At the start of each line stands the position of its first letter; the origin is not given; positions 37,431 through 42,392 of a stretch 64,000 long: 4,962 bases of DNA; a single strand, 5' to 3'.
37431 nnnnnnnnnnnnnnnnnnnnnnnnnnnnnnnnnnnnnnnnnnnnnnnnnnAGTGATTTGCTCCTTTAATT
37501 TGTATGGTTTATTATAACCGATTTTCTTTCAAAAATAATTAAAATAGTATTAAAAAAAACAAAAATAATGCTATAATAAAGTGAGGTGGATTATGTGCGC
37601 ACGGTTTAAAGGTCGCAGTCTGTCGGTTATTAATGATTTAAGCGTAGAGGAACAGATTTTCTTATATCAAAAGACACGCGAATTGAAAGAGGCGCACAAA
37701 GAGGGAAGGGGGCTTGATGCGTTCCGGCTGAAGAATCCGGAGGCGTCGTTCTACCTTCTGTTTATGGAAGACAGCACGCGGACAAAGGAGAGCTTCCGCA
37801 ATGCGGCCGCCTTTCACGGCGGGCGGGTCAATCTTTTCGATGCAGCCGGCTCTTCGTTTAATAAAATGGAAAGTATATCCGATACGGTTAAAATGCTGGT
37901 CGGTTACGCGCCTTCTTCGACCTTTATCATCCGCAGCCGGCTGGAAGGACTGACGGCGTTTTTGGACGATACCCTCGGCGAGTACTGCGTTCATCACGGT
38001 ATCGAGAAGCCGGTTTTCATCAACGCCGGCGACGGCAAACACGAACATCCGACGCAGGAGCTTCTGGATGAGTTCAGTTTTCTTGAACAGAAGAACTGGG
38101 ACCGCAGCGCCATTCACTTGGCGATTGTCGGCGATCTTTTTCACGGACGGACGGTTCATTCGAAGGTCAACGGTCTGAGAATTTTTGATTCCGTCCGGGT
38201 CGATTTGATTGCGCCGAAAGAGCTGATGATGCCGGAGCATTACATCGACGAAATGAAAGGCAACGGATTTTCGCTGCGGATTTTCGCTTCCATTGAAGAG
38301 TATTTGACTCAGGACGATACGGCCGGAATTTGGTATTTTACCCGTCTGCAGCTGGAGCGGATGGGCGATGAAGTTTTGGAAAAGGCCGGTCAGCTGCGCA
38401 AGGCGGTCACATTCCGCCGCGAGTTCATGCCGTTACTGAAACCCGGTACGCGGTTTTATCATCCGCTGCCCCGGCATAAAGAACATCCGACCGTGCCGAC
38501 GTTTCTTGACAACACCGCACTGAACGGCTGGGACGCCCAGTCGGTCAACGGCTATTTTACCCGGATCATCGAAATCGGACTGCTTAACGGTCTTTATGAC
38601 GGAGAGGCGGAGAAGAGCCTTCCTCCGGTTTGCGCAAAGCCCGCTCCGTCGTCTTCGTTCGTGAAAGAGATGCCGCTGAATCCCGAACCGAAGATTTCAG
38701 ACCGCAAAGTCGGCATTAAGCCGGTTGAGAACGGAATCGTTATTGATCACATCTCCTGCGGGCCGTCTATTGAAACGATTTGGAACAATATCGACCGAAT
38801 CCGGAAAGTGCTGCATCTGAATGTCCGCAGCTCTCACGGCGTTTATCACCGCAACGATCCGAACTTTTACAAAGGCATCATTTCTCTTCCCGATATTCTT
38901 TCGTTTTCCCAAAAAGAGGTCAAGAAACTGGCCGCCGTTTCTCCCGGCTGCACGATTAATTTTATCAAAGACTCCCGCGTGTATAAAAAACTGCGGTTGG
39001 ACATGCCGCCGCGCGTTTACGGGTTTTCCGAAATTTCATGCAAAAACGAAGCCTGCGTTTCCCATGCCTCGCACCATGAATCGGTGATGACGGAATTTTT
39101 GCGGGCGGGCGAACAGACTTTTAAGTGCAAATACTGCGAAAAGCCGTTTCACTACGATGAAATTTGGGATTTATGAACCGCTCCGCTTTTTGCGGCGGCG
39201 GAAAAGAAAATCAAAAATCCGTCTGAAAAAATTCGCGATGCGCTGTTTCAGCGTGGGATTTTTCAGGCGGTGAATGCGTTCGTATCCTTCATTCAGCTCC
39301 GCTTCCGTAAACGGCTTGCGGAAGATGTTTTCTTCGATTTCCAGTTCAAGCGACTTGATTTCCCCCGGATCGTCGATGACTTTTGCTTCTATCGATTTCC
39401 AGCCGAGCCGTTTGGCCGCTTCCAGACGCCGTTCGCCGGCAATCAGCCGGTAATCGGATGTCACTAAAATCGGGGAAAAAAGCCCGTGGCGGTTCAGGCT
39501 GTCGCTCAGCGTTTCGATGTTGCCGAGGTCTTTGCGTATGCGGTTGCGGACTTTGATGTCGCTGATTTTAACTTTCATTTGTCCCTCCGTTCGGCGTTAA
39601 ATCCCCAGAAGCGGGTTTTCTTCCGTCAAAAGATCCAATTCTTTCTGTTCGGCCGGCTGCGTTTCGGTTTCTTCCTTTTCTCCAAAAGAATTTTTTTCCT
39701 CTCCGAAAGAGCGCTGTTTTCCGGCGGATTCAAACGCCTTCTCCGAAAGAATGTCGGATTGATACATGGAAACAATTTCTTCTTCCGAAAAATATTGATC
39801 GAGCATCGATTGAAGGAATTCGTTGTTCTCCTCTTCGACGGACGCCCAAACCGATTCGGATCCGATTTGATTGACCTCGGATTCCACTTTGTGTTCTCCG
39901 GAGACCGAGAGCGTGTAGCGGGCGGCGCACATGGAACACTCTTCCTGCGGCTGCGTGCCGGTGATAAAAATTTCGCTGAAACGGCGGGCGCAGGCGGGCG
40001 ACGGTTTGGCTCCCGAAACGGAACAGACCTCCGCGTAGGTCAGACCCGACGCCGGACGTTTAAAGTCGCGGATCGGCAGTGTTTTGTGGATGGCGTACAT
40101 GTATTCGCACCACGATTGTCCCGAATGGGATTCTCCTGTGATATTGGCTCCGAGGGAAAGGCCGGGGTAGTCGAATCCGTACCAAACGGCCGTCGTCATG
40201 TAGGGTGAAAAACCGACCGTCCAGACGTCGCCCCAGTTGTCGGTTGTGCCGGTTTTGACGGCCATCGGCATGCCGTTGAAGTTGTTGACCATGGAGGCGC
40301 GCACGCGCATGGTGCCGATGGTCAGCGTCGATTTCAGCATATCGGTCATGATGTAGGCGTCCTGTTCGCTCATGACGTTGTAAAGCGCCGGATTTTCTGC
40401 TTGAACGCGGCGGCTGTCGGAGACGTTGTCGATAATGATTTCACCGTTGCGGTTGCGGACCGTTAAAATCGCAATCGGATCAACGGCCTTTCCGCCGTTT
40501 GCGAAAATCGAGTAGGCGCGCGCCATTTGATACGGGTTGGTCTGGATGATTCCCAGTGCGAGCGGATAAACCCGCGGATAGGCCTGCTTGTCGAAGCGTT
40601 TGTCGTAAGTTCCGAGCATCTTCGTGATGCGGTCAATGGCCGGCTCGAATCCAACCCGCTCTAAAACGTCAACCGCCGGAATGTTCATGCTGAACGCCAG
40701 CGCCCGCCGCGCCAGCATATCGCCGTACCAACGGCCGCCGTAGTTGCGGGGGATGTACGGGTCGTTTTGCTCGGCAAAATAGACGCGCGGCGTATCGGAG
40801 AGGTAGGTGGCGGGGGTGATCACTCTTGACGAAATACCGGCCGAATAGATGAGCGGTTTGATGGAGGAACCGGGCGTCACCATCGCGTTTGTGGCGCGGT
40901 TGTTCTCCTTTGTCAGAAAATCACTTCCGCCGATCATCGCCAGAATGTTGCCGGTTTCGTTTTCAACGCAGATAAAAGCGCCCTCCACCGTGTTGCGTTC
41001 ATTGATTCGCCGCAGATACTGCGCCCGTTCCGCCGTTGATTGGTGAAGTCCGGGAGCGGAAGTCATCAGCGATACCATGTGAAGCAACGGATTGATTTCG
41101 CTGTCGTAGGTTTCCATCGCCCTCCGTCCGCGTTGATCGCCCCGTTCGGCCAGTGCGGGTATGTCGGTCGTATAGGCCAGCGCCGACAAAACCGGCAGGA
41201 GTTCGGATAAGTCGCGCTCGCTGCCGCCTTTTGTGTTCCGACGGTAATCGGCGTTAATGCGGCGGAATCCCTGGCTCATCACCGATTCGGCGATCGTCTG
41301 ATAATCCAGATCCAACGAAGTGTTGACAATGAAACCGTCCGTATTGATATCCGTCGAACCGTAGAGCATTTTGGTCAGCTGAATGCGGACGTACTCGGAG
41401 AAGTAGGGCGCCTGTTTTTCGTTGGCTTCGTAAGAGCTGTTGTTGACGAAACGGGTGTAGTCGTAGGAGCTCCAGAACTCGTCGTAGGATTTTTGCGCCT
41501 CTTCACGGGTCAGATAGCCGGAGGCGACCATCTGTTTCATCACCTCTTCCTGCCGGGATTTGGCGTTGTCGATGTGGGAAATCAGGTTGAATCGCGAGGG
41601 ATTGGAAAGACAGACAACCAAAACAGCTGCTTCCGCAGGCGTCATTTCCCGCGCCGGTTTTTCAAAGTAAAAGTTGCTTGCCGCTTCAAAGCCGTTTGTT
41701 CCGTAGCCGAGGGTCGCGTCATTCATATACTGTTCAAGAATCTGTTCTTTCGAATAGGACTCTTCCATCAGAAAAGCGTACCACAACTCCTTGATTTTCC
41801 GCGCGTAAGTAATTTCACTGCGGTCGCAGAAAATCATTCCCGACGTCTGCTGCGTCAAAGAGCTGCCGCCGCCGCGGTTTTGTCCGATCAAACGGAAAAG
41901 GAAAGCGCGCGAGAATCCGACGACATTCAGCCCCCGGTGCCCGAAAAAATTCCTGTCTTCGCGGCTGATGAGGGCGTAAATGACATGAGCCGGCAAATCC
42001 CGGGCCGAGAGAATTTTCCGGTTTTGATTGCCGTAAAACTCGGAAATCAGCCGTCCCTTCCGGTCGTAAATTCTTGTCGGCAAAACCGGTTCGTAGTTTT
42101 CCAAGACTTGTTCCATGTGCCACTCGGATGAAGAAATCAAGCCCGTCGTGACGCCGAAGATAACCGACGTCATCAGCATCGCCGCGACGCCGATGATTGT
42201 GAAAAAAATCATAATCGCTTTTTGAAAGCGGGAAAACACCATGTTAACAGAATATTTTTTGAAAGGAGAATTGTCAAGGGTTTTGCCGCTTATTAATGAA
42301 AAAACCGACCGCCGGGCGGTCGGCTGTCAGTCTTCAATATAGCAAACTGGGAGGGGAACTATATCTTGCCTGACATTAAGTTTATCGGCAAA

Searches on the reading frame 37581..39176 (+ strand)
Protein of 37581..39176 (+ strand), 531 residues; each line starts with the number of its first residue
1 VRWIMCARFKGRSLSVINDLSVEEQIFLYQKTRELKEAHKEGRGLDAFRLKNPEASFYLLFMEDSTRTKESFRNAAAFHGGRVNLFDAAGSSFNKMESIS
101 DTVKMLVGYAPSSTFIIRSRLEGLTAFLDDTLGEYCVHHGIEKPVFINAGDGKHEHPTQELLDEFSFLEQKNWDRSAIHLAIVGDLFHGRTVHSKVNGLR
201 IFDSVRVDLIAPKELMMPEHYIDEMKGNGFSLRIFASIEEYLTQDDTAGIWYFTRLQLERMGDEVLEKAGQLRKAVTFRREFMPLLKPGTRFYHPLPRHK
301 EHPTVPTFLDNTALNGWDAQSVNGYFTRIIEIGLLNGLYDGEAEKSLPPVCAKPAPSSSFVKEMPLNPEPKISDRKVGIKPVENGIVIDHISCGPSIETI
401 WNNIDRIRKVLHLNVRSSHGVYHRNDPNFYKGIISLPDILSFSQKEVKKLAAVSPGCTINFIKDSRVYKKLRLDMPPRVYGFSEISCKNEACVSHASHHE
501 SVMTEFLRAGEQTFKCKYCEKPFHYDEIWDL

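Call 80: search_protein_families(library=pfam, proteins=[window:37581-39176:+], max_evalue=0.000001)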
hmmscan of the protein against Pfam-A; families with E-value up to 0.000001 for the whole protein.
window:37581-39176:+ (531 aa): 4 families
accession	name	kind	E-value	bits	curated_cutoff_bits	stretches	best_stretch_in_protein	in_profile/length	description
PF02729.26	OTCace_N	-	1.8e-23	83.7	29.9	1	12-168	1-147/148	Aspartate/ornithine carbamoyltransferase, carbamoyl-P binding domain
PF01948.23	PyrI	-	1.2e-13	51.5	25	1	378-473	2-92/93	Aspartate carbamoyltransferase regulatory chain, allosteric domain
PF02748.20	PyrI_C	-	1.1e-10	41.7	23.4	1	479-528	2-48/48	Aspartate carbamoyltransferase regulatory chain, metal binding domain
PF00185.30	OTCace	-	9.6e-07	29.4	29.4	0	178-301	3-124/157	Aspartate/ornithine carbamoyltransferase, Asp/Orn binding domain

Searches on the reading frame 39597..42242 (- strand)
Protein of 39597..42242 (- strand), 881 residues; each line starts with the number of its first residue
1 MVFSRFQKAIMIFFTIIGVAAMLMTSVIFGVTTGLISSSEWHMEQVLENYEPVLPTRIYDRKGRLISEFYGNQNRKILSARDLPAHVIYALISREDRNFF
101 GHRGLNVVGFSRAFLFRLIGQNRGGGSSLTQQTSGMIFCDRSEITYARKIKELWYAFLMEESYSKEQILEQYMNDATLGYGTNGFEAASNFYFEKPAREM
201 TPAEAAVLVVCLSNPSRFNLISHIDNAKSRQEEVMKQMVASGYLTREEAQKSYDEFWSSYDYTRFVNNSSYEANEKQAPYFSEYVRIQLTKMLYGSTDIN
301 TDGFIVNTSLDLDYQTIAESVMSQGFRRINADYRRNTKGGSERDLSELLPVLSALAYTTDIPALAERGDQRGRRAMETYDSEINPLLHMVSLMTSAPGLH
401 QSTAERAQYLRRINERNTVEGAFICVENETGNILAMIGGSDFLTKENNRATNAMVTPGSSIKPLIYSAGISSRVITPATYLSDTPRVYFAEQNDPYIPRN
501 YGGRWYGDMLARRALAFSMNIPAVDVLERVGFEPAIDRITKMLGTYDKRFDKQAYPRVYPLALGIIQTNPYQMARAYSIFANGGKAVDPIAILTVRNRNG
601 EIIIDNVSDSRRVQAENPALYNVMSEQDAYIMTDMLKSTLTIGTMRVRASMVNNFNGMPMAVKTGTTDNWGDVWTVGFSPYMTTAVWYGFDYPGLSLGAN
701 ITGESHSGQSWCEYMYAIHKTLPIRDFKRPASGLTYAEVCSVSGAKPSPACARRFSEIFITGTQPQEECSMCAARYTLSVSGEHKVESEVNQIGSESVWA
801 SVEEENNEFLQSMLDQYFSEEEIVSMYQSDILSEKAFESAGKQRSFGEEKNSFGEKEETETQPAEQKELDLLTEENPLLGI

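Call 81: search_protein_families(library=pfam, proteins=[window:39597-42242:-], max_evalue=0.000001)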
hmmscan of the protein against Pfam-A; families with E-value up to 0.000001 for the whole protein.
window:39597-42242:- (881 aa): 2 families
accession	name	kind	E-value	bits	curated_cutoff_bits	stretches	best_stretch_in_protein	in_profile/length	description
PF00912.28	Transgly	-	1.8e-49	168.1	27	1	63-238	2-177/178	Transglycosylase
PF00905.27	Transpeptidase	-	1.5e-21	77.4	22.1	1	421-687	1-272/299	Penicillin binding protein transpeptidase domain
